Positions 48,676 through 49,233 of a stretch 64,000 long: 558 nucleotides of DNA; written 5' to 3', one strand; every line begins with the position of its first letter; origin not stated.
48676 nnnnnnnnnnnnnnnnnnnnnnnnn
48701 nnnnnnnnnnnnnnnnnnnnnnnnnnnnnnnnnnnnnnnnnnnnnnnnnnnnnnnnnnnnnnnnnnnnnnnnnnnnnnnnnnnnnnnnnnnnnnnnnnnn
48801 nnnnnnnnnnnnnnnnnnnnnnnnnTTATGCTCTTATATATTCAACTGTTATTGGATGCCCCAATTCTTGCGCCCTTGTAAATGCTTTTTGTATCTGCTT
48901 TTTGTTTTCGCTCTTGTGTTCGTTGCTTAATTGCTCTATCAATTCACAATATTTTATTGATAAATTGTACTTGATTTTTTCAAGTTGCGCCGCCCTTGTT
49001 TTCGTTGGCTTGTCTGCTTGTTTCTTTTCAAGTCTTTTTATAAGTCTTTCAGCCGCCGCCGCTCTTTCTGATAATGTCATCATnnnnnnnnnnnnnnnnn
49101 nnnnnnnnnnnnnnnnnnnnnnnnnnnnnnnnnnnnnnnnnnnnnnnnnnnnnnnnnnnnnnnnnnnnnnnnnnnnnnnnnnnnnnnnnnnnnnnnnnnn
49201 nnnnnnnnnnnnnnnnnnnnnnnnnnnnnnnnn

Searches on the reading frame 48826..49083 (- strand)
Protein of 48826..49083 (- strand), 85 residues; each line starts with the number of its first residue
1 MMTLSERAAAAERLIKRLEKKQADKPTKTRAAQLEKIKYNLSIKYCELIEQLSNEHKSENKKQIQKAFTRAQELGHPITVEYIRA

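Call 10: search_protein_families(library=phrogs, proteins=[window:48826-49083:-], max_evalue=0.01)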
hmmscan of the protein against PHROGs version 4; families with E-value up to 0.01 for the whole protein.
window:48826-49083:- (85 aa): 0 families

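Call 11: search_protein_families(library=pfam, proteins=[window:48826-49083:-], max_evalue=0.01)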
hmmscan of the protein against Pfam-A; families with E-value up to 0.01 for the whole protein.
window:48826-49083:- (85 aa): 1 family
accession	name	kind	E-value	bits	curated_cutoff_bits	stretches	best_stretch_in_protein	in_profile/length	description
PF05983.16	Med7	-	0.0042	17.7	25.8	1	14-66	86-139/189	MED7 protein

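Call 80: search_protein_families(library=ncbifam, proteins=[window:48826-49083:-], max_evalue=0.01)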
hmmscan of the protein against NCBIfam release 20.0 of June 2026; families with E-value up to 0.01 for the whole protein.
window:48826-49083:- (85 aa): 1 family
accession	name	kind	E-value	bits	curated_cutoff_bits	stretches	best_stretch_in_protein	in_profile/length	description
NF041485.2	spor_mat_CgeC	equivalog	0.0095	16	110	0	45-79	20-54/101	spore maturation protein CgeC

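Call 81: search_protein_families(library=padloc, proteins=[window:48826-49083:-], max_evalue=0.01)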
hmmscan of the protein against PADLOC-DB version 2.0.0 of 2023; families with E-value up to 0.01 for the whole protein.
window:48826-49083:- (85 aa): 0 families
